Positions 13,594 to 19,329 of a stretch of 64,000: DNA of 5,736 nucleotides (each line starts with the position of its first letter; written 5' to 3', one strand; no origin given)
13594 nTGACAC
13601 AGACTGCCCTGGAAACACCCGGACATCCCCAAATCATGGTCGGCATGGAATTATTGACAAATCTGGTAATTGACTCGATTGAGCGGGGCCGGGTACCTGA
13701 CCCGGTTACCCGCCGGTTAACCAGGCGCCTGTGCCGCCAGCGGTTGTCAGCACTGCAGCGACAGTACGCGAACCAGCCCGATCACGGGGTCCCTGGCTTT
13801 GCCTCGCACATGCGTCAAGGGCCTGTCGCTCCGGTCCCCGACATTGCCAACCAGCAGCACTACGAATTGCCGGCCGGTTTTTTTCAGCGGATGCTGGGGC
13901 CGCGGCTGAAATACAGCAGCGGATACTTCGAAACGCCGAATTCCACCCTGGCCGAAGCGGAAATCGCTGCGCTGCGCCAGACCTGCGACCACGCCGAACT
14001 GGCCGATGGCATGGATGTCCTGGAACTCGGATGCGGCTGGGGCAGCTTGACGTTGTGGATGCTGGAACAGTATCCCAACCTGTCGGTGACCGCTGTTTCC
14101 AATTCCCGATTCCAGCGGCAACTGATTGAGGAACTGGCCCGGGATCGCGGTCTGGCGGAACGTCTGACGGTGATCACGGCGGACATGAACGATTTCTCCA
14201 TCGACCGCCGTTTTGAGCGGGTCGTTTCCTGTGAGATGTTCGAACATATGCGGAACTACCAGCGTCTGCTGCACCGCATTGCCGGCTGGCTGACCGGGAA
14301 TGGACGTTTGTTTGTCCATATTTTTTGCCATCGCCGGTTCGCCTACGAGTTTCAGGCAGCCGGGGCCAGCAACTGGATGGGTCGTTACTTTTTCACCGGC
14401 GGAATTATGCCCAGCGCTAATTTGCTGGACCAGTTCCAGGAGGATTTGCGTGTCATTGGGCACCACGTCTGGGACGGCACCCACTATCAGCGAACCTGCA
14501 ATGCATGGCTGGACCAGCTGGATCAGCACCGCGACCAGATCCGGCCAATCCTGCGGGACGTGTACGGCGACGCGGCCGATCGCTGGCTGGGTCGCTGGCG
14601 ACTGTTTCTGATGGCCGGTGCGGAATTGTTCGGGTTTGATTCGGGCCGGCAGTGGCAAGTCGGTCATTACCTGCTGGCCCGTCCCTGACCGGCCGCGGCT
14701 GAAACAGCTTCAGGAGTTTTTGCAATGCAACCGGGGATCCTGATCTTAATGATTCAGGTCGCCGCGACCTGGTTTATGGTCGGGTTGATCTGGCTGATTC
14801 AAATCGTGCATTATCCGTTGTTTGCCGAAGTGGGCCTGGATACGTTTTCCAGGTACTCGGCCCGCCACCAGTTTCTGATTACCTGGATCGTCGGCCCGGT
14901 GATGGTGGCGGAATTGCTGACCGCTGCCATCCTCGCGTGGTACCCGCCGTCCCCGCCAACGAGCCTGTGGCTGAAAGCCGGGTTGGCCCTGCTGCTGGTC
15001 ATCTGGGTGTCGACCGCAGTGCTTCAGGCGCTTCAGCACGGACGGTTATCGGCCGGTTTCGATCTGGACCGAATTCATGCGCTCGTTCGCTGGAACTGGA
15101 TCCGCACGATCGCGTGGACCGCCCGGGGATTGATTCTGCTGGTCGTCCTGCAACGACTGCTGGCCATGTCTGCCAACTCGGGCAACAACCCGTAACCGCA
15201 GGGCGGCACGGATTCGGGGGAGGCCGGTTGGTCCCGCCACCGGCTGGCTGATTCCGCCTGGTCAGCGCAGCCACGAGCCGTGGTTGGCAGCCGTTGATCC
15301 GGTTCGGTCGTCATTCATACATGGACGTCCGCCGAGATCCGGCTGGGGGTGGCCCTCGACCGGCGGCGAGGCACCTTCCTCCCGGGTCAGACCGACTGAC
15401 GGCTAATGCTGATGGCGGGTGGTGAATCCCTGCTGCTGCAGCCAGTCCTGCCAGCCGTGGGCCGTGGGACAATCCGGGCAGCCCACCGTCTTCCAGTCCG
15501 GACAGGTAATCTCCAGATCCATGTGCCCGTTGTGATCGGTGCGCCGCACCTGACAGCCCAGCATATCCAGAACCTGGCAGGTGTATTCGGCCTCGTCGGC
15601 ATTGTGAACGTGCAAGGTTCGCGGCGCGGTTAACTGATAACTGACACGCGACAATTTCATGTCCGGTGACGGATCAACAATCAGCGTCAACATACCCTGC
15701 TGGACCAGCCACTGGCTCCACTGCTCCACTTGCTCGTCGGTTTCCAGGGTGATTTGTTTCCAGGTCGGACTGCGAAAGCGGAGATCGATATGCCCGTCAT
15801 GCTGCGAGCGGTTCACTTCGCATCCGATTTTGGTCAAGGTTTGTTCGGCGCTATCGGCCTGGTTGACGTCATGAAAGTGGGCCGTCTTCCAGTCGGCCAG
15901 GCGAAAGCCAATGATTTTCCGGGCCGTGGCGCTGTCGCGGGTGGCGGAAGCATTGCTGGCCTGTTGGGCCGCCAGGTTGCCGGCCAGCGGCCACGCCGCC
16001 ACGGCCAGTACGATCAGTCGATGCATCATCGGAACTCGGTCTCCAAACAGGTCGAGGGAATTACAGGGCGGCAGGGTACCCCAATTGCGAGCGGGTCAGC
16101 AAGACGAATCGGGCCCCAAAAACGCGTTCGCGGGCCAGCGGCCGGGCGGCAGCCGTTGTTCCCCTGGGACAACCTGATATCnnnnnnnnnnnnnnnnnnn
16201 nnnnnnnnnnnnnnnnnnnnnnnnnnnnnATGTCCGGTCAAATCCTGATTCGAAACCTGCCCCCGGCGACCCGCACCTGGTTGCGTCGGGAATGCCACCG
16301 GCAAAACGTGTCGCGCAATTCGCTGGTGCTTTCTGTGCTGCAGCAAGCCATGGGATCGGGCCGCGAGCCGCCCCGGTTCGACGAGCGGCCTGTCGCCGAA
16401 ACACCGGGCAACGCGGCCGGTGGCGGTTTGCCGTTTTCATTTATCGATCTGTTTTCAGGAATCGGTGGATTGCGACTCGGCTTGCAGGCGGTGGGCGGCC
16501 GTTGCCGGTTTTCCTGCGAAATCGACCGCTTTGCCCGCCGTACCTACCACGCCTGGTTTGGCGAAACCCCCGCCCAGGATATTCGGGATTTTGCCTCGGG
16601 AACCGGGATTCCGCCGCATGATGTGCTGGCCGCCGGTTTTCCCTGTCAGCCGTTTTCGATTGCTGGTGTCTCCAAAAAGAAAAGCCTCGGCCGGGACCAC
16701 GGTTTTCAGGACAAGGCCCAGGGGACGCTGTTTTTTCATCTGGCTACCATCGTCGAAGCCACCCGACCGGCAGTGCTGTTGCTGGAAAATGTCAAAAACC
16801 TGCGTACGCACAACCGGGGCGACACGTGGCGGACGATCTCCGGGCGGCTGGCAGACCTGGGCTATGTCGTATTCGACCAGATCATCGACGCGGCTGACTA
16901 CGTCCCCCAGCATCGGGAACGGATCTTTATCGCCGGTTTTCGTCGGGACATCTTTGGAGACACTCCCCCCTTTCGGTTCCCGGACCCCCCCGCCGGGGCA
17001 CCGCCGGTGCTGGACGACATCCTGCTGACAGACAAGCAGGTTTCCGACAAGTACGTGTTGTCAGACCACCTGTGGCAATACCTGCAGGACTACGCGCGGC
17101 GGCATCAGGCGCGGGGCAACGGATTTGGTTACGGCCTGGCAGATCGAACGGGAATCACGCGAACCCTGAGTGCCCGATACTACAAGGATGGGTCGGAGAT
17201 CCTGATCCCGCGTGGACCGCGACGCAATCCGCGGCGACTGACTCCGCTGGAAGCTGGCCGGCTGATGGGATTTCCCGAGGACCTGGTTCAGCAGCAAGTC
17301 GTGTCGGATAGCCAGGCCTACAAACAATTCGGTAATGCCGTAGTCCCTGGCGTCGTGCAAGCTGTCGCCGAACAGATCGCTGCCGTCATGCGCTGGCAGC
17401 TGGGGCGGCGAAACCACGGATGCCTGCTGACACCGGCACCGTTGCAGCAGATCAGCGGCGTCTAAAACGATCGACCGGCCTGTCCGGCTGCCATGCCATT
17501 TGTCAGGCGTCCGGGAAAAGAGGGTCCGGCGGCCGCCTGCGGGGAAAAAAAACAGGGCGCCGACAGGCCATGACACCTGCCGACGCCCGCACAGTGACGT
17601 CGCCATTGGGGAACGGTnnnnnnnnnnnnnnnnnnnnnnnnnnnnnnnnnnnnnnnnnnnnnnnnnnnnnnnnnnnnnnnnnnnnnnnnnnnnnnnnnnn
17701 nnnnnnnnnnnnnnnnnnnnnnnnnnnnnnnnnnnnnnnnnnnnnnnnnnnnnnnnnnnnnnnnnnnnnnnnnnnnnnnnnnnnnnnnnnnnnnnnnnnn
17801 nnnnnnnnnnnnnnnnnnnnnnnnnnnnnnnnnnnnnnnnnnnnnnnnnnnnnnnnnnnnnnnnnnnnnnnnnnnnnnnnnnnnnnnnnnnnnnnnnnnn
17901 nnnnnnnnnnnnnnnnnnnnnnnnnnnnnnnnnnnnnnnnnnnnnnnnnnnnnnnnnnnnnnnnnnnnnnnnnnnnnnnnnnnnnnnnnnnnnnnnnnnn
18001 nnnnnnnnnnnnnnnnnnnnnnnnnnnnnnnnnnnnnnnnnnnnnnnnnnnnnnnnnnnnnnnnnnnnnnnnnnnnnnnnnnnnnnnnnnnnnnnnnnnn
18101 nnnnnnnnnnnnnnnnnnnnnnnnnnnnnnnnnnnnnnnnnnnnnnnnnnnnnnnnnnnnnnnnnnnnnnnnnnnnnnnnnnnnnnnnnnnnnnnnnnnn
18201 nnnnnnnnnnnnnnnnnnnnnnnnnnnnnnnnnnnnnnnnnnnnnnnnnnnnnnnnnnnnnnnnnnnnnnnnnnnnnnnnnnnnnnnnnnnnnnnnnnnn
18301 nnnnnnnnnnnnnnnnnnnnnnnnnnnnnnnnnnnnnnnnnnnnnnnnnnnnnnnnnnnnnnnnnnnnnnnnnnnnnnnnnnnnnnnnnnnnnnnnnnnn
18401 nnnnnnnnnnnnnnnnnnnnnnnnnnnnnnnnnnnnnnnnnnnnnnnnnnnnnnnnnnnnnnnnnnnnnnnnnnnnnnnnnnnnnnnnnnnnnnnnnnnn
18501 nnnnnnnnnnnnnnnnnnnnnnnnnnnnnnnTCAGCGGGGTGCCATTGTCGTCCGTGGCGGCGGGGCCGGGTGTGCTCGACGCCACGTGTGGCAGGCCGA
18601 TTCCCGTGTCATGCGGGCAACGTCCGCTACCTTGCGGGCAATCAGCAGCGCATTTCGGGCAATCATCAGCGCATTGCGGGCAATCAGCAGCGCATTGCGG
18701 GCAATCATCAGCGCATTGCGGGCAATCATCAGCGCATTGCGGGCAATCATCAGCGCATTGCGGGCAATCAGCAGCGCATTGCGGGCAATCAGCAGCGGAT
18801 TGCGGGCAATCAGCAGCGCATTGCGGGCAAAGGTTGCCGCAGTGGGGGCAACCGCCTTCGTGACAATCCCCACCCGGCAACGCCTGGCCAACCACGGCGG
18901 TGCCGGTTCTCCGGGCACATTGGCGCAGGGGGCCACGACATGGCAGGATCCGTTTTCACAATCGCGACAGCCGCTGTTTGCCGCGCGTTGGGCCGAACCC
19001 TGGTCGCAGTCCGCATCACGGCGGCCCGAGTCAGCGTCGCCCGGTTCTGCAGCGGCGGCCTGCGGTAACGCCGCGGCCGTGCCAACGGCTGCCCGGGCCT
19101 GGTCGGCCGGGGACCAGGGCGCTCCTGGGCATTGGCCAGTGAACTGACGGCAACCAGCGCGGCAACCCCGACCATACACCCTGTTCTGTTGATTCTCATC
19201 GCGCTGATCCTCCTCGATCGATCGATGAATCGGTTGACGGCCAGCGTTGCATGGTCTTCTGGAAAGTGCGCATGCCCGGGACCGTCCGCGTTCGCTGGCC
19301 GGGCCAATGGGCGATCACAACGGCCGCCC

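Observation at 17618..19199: Near-perfect 21-bp tandem array encoding a [A/D]DCPQCA heptad Cys-rich protein with a disrupted upstream frame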

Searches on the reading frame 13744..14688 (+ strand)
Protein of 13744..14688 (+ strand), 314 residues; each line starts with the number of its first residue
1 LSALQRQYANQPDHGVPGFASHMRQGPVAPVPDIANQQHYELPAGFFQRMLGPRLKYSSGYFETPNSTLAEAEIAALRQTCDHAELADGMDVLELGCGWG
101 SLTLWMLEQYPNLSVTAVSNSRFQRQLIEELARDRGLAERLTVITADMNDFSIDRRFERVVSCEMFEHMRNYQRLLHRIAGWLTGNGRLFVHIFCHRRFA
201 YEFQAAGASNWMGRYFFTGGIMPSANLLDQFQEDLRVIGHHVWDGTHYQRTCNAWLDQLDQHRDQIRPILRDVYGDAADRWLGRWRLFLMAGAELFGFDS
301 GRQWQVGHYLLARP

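Call 38: search_protein_families(library=pfam, proteins=[window:13744-14688:+], max_evalue=0.0001)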
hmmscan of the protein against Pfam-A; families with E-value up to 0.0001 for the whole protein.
window:13744-14688:+ (314 aa): 7 families
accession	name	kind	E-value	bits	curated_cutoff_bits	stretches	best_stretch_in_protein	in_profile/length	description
PF02353.26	CMAS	-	6e-44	150.8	27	1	36-297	10-264/273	Mycolic acid cyclopropane synthetase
PF13649.12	Methyltransf_25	-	8.6e-13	49.2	27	1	92-187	1-97/97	Methyltransferase domain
PF08241.18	Methyltransf_11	-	2.4e-10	41.3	21.2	1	93-191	1-95/95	Methyltransferase domain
PF13489.12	Methyltransf_23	-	3.5e-10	40.3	27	1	84-204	18-126/164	Methyltransferase domain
PF08242.18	Methyltransf_12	-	7.5e-10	39.9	30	1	93-189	1-98/98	Methyltransferase domain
PF13847.12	Methyltransf_31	-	5.5e-08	33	27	1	88-205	3-124/145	Methyltransferase domain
PF05175.20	MTS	-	4.5e-07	30.1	23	1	89-191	32-138/170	Methyltransferase small domain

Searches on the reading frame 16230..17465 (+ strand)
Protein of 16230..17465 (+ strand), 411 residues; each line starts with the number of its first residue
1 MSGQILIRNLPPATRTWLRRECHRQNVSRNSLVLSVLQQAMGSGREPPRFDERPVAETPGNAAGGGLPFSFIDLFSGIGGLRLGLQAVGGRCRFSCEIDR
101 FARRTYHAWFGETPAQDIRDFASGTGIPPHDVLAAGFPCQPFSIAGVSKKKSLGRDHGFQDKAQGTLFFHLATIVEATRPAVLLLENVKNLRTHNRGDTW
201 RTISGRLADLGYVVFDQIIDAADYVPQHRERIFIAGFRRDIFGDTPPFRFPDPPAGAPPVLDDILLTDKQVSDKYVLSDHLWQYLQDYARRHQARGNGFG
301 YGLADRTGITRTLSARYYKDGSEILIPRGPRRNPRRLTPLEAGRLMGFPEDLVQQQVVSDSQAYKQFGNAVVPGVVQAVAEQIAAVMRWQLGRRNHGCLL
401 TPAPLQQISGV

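Call 38: search_protein_families(library=pfam, proteins=[window:16230-17465:+], max_evalue=0.0001)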
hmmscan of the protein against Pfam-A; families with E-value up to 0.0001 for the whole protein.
window:16230-17465:+ (411 aa): 1 family
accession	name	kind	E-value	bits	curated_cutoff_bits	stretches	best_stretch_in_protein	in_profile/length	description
PF00145.23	DNA_methylase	-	1.1e-75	255.5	22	1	69-383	1-322/324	C-5 cytosine-specific DNA methylase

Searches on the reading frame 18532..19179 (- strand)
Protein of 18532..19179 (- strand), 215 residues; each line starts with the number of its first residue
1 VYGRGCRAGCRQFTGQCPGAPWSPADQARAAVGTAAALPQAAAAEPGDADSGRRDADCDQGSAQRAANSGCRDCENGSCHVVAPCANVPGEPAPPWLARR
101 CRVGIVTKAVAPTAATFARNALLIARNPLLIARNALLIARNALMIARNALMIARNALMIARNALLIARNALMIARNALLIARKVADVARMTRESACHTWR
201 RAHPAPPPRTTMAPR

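Call 6: search_protein_families(library=pfam, proteins=[window:18532-19179:-], max_evalue=1)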
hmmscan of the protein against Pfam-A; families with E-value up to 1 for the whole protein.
window:18532-19179:- (215 aa): 1 family
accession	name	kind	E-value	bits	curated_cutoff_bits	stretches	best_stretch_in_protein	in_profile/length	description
PF11839.13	Alanine_zipper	-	0.074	13.8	23.1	1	141-184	12-55/69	Alanine-zipper, major outer membrane lipoprotein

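Call 7: search_protein_families(library=ncbifam, proteins=[window:18532-19179:-], max_evalue=1)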
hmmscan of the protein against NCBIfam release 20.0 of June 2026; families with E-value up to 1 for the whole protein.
window:18532-19179:- (215 aa): 0 families

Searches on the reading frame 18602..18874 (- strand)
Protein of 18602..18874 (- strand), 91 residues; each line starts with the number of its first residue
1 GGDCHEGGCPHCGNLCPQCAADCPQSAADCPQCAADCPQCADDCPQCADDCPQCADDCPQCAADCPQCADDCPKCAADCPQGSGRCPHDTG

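Call 47: find_homologous_proteins(query=window:18602-18874:-, max_evalue=0.01)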
Query seq(91 aa): 1105 candidates shared short words with the query, none scored E <= 0.01.
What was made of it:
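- Tried and rejected: The repeat peptide found no hit at E<=0.01 among 5.8 billion protein clusters (call 47).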
